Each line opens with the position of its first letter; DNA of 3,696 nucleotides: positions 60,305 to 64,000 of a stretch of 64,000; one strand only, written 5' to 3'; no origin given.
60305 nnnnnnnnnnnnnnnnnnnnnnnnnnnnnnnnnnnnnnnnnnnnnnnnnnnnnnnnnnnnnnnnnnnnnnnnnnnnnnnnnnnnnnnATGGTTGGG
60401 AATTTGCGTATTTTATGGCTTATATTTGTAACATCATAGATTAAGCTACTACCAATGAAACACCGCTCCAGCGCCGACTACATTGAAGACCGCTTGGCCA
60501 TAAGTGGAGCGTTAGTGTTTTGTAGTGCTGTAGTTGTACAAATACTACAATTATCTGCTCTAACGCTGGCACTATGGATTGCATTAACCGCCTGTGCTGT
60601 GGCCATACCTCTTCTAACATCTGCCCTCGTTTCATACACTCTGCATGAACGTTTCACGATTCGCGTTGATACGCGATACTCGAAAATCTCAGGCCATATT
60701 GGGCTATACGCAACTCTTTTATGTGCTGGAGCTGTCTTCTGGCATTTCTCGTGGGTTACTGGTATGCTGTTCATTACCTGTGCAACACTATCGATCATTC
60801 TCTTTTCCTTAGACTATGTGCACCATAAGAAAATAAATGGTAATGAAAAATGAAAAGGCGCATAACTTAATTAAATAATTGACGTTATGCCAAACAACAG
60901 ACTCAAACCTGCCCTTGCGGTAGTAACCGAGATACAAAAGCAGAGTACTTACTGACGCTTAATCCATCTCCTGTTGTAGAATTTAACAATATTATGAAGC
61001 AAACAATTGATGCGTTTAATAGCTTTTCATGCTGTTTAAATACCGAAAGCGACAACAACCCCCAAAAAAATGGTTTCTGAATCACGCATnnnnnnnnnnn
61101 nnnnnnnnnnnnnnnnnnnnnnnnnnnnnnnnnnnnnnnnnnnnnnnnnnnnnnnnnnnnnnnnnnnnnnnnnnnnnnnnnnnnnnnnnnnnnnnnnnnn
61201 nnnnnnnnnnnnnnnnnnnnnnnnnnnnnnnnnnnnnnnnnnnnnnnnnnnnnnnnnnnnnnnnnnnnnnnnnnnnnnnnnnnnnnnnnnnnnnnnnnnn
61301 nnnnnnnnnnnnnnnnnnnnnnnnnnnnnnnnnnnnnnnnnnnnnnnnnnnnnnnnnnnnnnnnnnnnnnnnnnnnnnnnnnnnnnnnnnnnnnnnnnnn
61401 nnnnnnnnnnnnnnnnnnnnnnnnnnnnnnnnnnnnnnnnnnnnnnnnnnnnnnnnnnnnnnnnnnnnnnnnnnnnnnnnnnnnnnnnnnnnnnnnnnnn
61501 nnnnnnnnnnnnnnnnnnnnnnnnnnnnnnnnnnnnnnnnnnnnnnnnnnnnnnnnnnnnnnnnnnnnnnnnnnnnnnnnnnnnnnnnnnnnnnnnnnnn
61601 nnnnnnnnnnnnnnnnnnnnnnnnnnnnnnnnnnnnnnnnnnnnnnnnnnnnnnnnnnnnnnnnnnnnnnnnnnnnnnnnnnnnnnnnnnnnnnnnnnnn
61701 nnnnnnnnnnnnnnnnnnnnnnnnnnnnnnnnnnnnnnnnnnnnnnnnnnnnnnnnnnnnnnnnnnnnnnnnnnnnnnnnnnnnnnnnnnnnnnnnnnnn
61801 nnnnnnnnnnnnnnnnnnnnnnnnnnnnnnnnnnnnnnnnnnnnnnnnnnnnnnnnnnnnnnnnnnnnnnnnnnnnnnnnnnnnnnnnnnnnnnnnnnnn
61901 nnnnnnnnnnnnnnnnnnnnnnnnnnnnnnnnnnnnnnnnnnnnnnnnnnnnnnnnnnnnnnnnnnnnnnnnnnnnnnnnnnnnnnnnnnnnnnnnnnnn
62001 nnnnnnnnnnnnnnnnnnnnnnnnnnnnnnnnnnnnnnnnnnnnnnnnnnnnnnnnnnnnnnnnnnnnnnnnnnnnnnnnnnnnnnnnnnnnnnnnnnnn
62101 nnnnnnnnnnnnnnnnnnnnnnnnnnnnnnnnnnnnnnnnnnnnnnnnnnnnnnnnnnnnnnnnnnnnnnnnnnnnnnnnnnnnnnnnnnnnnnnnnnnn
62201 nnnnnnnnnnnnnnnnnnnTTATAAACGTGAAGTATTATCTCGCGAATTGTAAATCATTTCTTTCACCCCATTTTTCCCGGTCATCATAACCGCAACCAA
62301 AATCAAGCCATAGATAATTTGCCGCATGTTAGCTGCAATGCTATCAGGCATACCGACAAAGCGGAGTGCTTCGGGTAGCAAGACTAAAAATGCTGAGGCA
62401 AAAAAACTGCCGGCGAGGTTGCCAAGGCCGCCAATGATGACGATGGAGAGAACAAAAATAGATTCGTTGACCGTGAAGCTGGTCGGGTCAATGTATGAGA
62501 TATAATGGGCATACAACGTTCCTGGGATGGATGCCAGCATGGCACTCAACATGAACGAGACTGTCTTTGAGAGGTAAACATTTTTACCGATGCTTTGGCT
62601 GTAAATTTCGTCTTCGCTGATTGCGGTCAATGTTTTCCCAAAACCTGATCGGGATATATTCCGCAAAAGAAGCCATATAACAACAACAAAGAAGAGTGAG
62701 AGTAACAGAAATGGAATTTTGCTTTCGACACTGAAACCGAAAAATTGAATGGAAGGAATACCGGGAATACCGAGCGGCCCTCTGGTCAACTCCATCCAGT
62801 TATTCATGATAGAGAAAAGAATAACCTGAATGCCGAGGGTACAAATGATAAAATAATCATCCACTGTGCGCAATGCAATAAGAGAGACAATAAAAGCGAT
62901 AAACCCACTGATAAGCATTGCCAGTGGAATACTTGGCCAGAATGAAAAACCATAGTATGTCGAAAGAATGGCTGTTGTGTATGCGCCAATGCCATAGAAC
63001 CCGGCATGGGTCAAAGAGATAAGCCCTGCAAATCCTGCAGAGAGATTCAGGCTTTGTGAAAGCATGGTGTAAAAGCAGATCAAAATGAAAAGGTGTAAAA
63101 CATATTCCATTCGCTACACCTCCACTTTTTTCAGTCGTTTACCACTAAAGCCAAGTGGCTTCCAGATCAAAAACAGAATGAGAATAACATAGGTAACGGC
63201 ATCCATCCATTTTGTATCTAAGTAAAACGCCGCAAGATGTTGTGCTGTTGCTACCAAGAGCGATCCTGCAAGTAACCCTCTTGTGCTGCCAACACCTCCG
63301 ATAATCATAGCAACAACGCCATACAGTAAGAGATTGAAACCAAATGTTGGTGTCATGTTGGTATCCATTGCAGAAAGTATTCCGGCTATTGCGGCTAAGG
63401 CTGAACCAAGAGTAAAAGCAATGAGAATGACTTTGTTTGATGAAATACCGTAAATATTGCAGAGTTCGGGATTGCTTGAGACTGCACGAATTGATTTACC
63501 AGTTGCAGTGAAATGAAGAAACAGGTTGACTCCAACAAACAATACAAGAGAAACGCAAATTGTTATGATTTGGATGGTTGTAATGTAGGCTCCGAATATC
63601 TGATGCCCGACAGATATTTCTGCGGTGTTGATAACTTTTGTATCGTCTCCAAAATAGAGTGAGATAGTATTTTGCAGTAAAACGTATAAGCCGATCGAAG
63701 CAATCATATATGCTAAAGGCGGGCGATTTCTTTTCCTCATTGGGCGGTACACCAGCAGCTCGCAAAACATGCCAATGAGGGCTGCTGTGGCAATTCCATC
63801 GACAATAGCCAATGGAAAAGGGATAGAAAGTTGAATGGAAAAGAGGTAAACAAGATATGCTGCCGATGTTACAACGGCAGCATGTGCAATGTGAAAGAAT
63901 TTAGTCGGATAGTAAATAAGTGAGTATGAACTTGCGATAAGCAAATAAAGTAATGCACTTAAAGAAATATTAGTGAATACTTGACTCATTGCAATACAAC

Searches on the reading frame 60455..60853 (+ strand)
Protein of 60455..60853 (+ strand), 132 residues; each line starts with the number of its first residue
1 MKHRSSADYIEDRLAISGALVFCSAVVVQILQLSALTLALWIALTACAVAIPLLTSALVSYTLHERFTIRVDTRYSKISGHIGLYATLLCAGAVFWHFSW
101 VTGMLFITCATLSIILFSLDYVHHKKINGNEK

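Call 25: search_protein_families(library=ncbifam, proteins=[window:60455-60853:+], max_evalue=0.00001)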
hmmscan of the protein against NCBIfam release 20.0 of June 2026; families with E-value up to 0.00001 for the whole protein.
window:60455-60853:+ (132 aa): 0 families

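Call 41: search_protein_families(library=pfam, proteins=[window:60455-60853:+], max_evalue=5)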
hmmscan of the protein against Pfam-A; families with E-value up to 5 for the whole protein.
window:60455-60853:+ (132 aa): 4 families
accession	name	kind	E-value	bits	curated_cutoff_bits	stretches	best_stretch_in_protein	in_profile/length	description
PF00662.26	Proton_antipo_N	-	0.043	14.2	24.5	1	103-125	22-44/51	NADH-Ubiquinone oxidoreductase (complex I), chain 5 N-terminus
PF19779.4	DUF6264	-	0.058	14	31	1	15-59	127-171/183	Family of unknown function (DUF6264)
PF15471.11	TMEM171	-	0.13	11.7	27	1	14-116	24-128/320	Transmembrane protein family 171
PF24396.1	DUF7541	-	0.42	10.9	28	1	14-66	39-90/120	Family of unknown function (DUF7541)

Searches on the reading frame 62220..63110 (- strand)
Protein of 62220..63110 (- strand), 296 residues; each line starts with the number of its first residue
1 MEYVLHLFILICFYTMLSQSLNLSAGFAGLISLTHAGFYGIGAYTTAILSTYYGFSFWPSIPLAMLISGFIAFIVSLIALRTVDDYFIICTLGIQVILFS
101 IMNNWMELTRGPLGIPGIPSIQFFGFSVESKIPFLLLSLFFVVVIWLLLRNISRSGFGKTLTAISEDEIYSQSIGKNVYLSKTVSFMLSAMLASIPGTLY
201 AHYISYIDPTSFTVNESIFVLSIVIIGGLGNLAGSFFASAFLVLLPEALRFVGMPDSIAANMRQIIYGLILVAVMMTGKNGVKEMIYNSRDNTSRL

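Call 41: search_protein_families(library=pfam, proteins=[window:62220-63110:-], max_evalue=5)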
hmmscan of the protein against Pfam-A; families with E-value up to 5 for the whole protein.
window:62220-63110:- (296 aa): 2 families
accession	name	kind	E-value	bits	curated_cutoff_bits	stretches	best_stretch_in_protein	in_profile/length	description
PF02653.21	BPD_transp_2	-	6.4e-42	144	26.8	1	5-275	3-269/269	Branched-chain amino acid transport system / permease component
PF06667.17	PspB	-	0.12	12.9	25.6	1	134-167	8-41/73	Phage shock protein B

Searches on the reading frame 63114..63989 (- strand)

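Call 41: search_protein_families(library=pfam, proteins=[window:63114-63989:-], max_evalue=5)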
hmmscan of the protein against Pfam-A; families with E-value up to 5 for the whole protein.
window:63114-63989:- (291 aa): 1 family
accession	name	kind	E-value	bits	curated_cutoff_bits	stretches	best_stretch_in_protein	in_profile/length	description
PF02653.21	BPD_transp_2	-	5.7e-37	127.8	26.8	1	6-274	3-269/269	Branched-chain amino acid transport system / permease component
